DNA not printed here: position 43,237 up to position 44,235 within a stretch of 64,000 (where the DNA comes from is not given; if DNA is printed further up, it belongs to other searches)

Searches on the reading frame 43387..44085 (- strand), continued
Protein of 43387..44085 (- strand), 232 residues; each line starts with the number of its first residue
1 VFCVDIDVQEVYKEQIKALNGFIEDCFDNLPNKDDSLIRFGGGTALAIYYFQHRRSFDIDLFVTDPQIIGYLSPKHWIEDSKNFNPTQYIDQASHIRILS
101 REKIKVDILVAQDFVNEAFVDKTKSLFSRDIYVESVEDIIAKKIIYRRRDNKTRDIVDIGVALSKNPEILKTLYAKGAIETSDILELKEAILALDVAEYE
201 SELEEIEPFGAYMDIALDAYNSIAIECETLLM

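Call 75: search_dna_similar(query=window:43387-44085:-, collection=plasmids, mode=protein, max_evalue=0.001, max_rows=25)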
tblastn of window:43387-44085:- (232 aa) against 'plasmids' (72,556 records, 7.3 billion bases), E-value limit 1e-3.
Records with a match: 144; places in all: 144; records where one place covers at least 80% of the query: 1.
Best place of each record, by identity: <60% 144.
By first word of the organism name: Sinorhizobium 76; Agrobacterium 21; Cupriavidus 6; Mesorhizobium 4; Rhizobium 4; Xanthomonas 4; Sphingobium 3; Sphingopyxis 2; Paracoccus 2; Mycetohabitans 2; and 20 more.
By predicted mobility (MOB-suite, as given by PLSDB): conjugative 106; non-mobilizable 31; mobilizable 7.
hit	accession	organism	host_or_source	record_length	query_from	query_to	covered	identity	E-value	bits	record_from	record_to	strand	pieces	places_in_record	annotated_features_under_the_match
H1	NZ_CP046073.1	Sulfurimonas aquatica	cell culture,lake water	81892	8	231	97%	52.0%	5e-64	221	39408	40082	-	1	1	nucleotidyl transferase AbiEii/AbiGii toxin family protein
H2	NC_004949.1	Helicobacter pylori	-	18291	8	166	69%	53.9%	5e-34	170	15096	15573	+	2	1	none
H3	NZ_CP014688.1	Acetobacter persici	water kefir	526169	40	213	75%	30.9%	4e-10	66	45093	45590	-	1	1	nucleotidyl transferase AbiEii/AbiGii toxin family protein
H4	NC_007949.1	Polaromonas sp. JS666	-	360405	34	172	60%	35.3%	4e-13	75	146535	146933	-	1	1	nucleotidyl transferase AbiEii/AbiGii toxin family protein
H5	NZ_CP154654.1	Alloyangia pacifica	-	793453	40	198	69%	30.5%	3e-10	67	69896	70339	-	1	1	nucleotidyl transferase AbiEii/AbiGii toxin family protein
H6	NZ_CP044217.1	Mesorhizobium terrae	soil,soil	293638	40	162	53%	38.9%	5e-16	84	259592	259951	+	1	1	nucleotidyl transferase AbiEii/AbiGii toxin family protein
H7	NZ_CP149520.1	Thioclava sp. GXIMD4215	pure culture,mangrove soil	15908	40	168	56%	36.6%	3e-11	69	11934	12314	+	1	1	nucleotidyl transferase AbiEii/AbiGii toxin family protein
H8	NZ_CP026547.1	Cupriavidus metallidurans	single cell,soil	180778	34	170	59%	33.6%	3e-13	76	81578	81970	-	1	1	nucleotidyl transferase AbiEii/AbiGii toxin family protein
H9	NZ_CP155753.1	Sphingomonas parapaucimobilis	Chinese cabbage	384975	41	205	71%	27.9%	2e-5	52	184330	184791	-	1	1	nucleotidyl transferase AbiEii/AbiGii toxin family protein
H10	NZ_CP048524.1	Agrobacterium tumefaciens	walnut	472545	40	159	52%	38.2%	1e-12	74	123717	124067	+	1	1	nucleotidyl transferase AbiEii/AbiGii toxin family protein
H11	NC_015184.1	Agrobacterium tumefaciens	-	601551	40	159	52%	38.2%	1e-12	74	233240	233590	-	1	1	nucleotidyl transferase AbiEii/AbiGii toxin family protein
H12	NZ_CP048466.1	Agrobacterium tumefaciens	walnut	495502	40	159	52%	38.2%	1e-12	74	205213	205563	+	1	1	nucleotidyl transferase AbiEii/AbiGii toxin family protein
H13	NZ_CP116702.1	Agrobacterium tumefaciens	Yarrow,cell culture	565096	40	159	52%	38.2%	2e-12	73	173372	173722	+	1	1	nucleotidyl transferase AbiEii/AbiGii toxin family protein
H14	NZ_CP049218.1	Agrobacterium tumefaciens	Clematis,cell culture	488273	40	159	52%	38.2%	2e-12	73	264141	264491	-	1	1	nucleotidyl transferase AbiEii/AbiGii toxin family protein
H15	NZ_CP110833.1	Agrobacterium sp. 13-2099-1-2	quaking aspen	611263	40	159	52%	38.2%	2e-12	73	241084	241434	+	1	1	nucleotidyl transferase AbiEii/AbiGii toxin family protein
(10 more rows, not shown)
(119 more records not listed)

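Call 76: get_annotated_region(hit=H2, flank=3000)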
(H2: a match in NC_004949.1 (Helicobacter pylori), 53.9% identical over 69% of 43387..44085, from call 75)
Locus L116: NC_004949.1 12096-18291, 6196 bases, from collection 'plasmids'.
description: Helicobacter pylori plasmid pHel5, complete sequence
organism: Helicobacter pylori (NCBI taxid 210)
taxonomy: Bacteria; Campylobacterota; Epsilonproteobacteria; Campylobacterales; Helicobacteraceae; Helicobacter; Helicobacter pylori
host: -; source: -; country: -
typing (MOB-suite, as given by PLSDB): non-mobilizable; replicon rep_cluster_137
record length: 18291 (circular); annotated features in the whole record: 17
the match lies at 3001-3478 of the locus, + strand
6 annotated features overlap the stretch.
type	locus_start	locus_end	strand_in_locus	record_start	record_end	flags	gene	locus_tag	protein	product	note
CDS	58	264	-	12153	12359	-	-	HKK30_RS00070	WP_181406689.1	hypothetical protein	-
CDS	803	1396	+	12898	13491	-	-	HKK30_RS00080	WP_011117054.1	NYN domain-containing protein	-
CDS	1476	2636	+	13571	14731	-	-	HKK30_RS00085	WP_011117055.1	hypothetical protein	-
CDS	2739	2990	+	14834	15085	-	-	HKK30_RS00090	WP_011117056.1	hypothetical protein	-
CDS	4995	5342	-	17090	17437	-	-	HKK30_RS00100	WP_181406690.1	hypothetical protein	-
CDS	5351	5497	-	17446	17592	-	-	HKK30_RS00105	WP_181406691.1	hypothetical protein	-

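Call 77: get_annotated_region(hit=H6, flank=2000)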
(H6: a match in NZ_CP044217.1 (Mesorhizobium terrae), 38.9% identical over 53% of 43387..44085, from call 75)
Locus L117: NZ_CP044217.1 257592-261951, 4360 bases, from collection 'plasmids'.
description: Mesorhizobium terrae strain NIBRBAC000500504 plasmid unnamed, complete sequence
organism: Mesorhizobium terrae (NCBI taxid 2725666)
taxonomy: Bacteria; Pseudomonadota; Alphaproteobacteria; Hyphomicrobiales; Phyllobacteriaceae; Mesorhizobium; Mesorhizobium terrae
host: -; source: soil,soil; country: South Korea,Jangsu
typing (MOB-suite, as given by PLSDB): mobilizable; replicon rep_cluster_2428; relaxase MOBP
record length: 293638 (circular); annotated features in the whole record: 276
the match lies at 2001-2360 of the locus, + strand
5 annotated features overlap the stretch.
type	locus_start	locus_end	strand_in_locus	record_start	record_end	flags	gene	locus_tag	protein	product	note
CDS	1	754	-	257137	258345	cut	repA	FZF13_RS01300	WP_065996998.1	plasmid partitioning protein RepA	-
CDS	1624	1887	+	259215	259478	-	-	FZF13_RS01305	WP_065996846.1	hypothetical protein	-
CDS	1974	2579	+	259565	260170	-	-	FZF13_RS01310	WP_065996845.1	nucleotidyl transferase AbiEii/AbiGii toxin family protein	-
CDS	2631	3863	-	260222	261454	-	-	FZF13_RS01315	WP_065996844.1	site-specific integrase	GO:0015074 - DNA integration [Evidence IEA]; GO:0006310 - DNA recombination [Evidence IEA]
CDS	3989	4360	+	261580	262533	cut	-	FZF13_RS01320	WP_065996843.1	DUF1403 family protein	-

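Call 78: get_annotated_region(hit=H4, flank=2000)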
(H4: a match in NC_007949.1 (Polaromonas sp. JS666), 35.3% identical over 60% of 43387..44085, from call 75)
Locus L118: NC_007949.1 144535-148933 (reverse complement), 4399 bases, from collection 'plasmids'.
description: Polaromonas sp. JS666 plasmid 1, complete sequence
organism: Polaromonas sp. JS666 (NCBI taxid 296591)
taxonomy: Bacteria; Pseudomonadota; Betaproteobacteria; Burkholderiales; Comamonadaceae; Polaromonas; Polaromonas sp. JS666
host: -; source: -; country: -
typing (MOB-suite, as given by PLSDB): conjugative; replicon rep_cluster_944; relaxase MOBH,MOBP; mating-pair formation MPF_T
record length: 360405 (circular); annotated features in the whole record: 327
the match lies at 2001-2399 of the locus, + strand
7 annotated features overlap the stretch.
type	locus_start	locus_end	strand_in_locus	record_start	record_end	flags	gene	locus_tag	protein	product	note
CDS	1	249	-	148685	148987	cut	-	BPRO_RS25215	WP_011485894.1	hypothetical protein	-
CDS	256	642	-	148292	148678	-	-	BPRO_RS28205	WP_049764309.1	YkgJ family cysteine cluster protein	-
CDS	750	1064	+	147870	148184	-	-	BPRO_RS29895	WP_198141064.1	hypothetical protein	-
CDS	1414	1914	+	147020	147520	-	-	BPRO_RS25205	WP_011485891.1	helix-turn-helix transcriptional regulator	-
CDS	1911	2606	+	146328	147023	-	-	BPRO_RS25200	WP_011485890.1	nucleotidyl transferase AbiEii/AbiGii toxin family protein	-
CDS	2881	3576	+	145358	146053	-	-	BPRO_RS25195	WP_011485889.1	helix-turn-helix transcriptional regulator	-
CDS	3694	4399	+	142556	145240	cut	-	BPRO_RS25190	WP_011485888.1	TrlF family AAA-like ATPase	-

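Call 84: get_annotated_region(hit=H3, flank=1200)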
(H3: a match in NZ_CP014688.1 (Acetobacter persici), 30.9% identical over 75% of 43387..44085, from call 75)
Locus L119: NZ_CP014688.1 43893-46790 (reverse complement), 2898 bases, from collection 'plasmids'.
description: Acetobacter persici strain TMW2.1084 plasmid pAC1084_1, complete sequence
organism: Acetobacter persici (NCBI taxid 1076596)
taxonomy: Bacteria; Pseudomonadota; Alphaproteobacteria; Rhodospirillales; Acetobacteraceae; Acetobacter; Acetobacter persici
host: -; source: water kefir; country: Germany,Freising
typing (MOB-suite, as given by PLSDB): non-mobilizable
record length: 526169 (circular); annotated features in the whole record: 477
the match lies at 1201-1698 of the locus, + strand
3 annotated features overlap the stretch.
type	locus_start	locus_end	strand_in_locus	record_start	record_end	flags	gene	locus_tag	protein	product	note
CDS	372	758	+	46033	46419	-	-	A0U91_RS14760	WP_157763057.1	hypothetical protein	-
CDS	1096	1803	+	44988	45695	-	-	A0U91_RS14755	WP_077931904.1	nucleotidyl transferase AbiEii/AbiGii toxin family protein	-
CDS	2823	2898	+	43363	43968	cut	-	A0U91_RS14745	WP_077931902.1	hypothetical protein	-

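Call 85: get_annotated_region(hit=H5, flank=1200)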
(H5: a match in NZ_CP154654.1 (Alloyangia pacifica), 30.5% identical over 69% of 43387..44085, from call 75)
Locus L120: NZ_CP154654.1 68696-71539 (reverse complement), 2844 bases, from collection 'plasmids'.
description: Alloyangia pacifica strain T6124 plasmid plas3, complete sequence
organism: Alloyangia pacifica (NCBI taxid 311180)
taxonomy: Bacteria; Pseudomonadota; Alphaproteobacteria; Rhodobacterales; Roseobacteraceae; Alloyangia; Alloyangia pacifica
host: -; source: -; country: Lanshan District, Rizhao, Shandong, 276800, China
typing (MOB-suite, as given by PLSDB): non-mobilizable; replicon rep_cluster_567
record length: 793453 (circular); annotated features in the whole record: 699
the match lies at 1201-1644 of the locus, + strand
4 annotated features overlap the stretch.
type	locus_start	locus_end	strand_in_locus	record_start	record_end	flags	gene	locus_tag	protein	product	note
CDS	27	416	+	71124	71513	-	-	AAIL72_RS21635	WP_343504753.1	hypothetical protein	-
CDS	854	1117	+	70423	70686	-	-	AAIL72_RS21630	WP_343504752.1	hypothetical protein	-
CDS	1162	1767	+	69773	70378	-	-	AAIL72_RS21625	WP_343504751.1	nucleotidyl transferase AbiEii/AbiGii toxin family protein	-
CDS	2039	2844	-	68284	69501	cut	-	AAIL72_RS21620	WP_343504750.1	relaxase/mobilization nuclease domain-containing protein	-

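Call 86: get_annotated_region(hit=H7, flank=1200)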
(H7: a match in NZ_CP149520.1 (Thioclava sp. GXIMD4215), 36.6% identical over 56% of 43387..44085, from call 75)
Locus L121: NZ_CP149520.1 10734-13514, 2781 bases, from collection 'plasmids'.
description: Thioclava sp. GXIMD4215 plasmid p6, complete sequence
organism: Thioclava sp. GXIMD4215 (NCBI taxid 3131928)
taxonomy: Bacteria; Pseudomonadota; Alphaproteobacteria; Rhodobacterales; Paracoccaceae; Thioclava; Thioclava sp. GXIMD4215
host: -; source: pure culture,mangrove soil; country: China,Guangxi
typing (MOB-suite, as given by PLSDB): non-mobilizable
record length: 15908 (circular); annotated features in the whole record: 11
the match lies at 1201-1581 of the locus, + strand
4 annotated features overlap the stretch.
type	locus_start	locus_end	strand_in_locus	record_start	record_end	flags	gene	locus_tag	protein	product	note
CDS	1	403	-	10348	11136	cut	-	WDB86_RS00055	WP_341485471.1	DUF4357 domain-containing protein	-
CDS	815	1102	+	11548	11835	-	-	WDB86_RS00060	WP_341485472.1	hypothetical protein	-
CDS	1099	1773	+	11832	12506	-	-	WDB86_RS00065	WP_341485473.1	nucleotidyl transferase AbiEii/AbiGii toxin family protein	-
CDS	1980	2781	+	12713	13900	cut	repA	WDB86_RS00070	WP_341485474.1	plasmid partitioning protein RepA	-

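Call 87: get_annotated_region(hit=H8, flank=1200)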
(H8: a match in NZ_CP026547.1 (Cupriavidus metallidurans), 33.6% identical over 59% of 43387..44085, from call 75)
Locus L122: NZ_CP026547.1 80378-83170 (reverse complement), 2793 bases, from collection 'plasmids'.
description: Cupriavidus metallidurans strain Ni-2 plasmid unnamed3
organism: Cupriavidus metallidurans (NCBI taxid 119219)
taxonomy: Bacteria; Pseudomonadota; Betaproteobacteria; Burkholderiales; Burkholderiaceae; Cupriavidus; Cupriavidus metallidurans
host: -; source: single cell,soil; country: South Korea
typing (MOB-suite, as given by PLSDB): mobilizable; relaxase MOBP
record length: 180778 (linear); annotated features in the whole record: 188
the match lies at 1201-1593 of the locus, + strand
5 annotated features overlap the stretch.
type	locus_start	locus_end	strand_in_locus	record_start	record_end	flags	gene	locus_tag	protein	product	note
CDS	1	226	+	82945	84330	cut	-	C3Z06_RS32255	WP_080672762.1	hypothetical protein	-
CDS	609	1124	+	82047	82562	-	-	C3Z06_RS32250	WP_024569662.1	helix-turn-helix domain-containing protein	-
CDS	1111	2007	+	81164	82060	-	-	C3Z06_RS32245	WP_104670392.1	nucleotidyl transferase AbiEii/AbiGii toxin family protein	-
CDS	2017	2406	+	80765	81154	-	-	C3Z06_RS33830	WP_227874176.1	hypothetical protein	-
CDS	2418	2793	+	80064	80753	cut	-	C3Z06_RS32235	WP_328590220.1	phosphohydrolase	-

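Call 88: get_annotated_region(hit=H10, flank=1200)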
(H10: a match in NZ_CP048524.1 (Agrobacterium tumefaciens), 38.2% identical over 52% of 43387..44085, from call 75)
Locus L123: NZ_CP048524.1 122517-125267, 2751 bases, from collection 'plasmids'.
description: Agrobacterium tumefaciens strain Sta004 plasmid pAt2, complete sequence
organism: Agrobacterium tumefaciens (NCBI taxid 358)
taxonomy: Bacteria; Pseudomonadota; Alphaproteobacteria; Hyphomicrobiales; Rhizobiaceae; Agrobacterium; Agrobacterium tumefaciens
host: -; source: walnut; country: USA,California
typing (MOB-suite, as given by PLSDB): conjugative; relaxase MOBQ; mating-pair formation MPF_T
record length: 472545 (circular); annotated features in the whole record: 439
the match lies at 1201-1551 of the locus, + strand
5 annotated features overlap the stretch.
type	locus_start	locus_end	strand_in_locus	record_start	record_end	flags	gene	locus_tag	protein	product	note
CDS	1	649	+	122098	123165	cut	-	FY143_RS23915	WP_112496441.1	D-alanine--D-alanine ligase family protein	GO:0009252 - peptidoglycan biosynthetic process [Evidence IEA]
CDS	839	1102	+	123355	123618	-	-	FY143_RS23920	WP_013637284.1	hypothetical protein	-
CDS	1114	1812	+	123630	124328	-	-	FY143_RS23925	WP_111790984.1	nucleotidyl transferase AbiEii/AbiGii toxin family protein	-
CDS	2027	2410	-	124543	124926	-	-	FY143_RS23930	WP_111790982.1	type II toxin-antitoxin system VapC family toxin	-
CDS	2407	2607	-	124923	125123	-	-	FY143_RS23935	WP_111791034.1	type II toxin-antitoxin system VapB family antitoxin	-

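Call 103: search_protein_families(library=phrogs, proteins=[window:43387-44085:-, L116:2739-2987:+], max_evalue=0.01)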
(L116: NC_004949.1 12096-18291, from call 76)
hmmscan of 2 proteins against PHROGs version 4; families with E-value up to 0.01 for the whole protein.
window:43387-44085:- (232 aa): 0 families

L116:2739-2987:+ (83 aa): 0 families

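Call 105: find_encoding_contigs(protein=P0137, flank=2500, max_places=1)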
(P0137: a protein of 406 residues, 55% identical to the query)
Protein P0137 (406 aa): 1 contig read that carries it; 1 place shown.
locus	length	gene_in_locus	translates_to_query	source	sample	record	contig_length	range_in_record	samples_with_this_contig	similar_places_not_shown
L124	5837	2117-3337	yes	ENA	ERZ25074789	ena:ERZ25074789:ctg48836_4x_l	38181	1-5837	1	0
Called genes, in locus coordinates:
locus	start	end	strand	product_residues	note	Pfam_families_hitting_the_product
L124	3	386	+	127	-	?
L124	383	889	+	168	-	PF01041:DegT_DnrJ_EryC1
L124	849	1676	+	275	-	PF01041:DegT_DnrJ_EryC1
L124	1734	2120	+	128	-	-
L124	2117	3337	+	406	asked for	PF08843:AbiEii, PF13302:Acetyltransf_3, PF00583:Acetyltransf_1 (faint)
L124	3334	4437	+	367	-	-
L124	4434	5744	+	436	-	PF01425:Amidase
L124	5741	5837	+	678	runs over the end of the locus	PF20157:Maf_flag10_N, PF01973:MptE-like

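Call 108: search_protein_families(library=pfam, proteins=[L117:1624-1884:+, L123:839-1099:+, L118:1414-1911:+, L117:1974-2576:+], max_evalue=0.01)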
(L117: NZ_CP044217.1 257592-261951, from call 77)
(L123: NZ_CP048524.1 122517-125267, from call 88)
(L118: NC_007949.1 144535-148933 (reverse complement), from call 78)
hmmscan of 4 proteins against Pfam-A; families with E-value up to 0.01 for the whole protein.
L117:1624-1884:+ (87 aa): 0 families

L123:839-1099:+ (87 aa): 0 families

L118:1414-1911:+ (166 aa): 9 families
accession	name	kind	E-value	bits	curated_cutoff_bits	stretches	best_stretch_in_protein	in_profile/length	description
PF01381.28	HTH_3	-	1.6e-12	47.7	23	1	11-63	1-52/55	Helix-turn-helix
PF13560.12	HTH_31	-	7.5e-09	36.2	27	1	7-60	2-55/64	Helix-turn-helix domain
PF13443.12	HTH_26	-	3.9e-07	30.7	22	1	12-61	3-52/63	Cro/C1-type HTH DNA-binding domain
PF12844.13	HTH_19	-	2.1e-06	28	30.2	1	10-61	3-53/64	Helix-turn-helix domain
PF20432.4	Xre-like-HTH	-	3.8e-06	27.5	25.8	1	17-57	21-63/63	Antitoxin Xre-like helix-turn-helix domain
PF13744.12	HTH_37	-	3.2e-05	24.1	27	1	6-61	18-73/80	Helix-turn-helix domain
PF13413.12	HTH_25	-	7e-05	23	24.6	1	12-48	3-39/62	Helix-turn-helix domain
PF13545.12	HTH_Crp_2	-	0.0022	18.4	27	0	4-37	7-40/70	Crp-like helix-turn-helix domain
PF00157.23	Pou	-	0.0096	16.3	27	0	4-53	6-58/72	Pou domain - N-terminal to homeobox domain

L117:1974-2576:+ (201 aa): 1 family
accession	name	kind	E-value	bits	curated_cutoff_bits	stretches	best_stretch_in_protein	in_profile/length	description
PF08843.17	AbiEii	-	6.9e-12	46.2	22.5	1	7-184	14-224/238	Nucleotidyl transferase AbiEii toxin, Type IV TA system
